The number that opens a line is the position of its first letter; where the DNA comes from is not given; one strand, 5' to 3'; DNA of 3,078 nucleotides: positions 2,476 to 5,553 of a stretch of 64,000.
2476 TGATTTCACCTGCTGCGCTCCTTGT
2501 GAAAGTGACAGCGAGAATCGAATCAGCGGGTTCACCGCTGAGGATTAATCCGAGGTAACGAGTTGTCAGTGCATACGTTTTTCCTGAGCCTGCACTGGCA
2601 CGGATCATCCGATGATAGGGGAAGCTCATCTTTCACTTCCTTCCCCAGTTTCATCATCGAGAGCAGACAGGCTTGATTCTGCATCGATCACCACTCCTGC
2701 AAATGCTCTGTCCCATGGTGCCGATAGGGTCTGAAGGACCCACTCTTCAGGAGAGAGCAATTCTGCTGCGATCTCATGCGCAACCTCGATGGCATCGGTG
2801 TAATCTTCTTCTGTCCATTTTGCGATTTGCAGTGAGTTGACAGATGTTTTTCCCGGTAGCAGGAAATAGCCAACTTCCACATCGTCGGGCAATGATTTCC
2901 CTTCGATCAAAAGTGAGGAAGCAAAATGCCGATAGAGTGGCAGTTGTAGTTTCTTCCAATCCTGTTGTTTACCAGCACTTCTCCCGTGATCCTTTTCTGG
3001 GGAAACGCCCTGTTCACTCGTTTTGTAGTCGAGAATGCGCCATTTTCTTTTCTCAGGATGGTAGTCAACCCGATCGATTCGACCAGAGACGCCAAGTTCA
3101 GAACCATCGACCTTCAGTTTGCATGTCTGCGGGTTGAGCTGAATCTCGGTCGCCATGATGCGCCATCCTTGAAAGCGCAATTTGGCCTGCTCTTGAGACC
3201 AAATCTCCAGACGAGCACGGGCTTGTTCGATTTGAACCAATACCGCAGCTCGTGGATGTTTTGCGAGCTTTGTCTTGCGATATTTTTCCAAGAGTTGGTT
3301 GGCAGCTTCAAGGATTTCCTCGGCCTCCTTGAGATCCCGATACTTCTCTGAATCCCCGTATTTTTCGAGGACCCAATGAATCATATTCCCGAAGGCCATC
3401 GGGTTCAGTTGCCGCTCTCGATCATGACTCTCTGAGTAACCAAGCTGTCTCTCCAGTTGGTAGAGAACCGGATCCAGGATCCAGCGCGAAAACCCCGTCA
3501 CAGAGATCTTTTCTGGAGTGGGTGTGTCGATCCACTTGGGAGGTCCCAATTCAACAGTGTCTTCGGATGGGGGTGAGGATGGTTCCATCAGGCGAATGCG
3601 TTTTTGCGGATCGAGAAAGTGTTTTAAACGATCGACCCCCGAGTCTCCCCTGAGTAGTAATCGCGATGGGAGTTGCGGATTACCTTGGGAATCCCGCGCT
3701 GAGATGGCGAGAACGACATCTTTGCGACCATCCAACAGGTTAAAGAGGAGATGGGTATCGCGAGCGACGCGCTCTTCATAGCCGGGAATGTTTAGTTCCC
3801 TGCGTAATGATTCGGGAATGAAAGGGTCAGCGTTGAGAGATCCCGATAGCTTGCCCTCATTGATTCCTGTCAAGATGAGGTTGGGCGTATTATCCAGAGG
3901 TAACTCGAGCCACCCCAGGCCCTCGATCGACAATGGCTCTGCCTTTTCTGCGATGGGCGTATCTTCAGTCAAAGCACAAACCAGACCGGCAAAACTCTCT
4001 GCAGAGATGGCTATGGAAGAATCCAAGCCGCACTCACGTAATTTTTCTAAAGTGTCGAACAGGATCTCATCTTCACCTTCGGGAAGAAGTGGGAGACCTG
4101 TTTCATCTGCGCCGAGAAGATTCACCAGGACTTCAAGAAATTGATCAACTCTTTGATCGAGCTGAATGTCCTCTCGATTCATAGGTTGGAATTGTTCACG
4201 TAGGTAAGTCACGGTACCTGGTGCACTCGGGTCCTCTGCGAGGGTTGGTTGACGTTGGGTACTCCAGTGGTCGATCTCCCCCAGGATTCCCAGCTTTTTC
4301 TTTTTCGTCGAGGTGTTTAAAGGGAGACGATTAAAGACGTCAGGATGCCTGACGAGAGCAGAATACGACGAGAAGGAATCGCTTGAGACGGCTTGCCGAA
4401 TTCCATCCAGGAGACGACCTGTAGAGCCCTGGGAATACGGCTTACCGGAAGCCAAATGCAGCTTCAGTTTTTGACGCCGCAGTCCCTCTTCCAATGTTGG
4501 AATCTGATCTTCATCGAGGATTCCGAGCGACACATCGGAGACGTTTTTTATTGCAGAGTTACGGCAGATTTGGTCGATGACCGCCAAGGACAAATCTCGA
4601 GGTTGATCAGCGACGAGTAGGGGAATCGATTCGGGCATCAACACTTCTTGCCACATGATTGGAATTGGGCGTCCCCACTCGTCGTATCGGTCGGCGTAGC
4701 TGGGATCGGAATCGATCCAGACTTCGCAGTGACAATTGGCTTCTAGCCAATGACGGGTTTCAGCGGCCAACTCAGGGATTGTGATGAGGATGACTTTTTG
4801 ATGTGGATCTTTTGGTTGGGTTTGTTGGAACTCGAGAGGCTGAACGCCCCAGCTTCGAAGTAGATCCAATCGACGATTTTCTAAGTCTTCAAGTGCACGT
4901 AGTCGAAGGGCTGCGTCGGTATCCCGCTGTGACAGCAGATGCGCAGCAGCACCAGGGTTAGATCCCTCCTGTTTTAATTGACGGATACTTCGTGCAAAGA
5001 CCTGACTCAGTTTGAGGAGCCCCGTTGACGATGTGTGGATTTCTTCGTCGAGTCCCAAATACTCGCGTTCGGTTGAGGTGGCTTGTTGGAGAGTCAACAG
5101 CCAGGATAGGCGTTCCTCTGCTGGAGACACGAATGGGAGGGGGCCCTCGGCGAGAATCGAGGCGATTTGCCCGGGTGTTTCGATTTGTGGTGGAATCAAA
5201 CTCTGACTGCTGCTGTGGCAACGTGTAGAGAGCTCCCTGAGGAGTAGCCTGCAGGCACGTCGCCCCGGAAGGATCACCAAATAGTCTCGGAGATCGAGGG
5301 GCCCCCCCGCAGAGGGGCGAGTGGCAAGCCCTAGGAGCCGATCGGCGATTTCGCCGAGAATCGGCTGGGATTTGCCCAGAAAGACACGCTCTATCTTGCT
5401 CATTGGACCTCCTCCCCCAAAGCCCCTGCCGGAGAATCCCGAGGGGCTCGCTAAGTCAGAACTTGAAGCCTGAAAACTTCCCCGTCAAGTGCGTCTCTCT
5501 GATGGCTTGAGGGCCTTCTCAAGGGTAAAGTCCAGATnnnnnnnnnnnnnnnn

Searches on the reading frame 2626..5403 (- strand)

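Call 80: search_protein_families(library=pfam, proteins=[window:2626-5403:-], max_evalue=0.00001)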
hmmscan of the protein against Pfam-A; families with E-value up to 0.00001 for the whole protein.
window:2626-5403:- (925 aa): 1 family
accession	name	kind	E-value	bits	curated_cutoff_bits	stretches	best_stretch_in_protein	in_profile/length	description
PF12705.13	PDDEXK_1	-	1.5e-21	77.9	22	1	645-885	14-227/247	PD-(D/E)XK nuclease superfamily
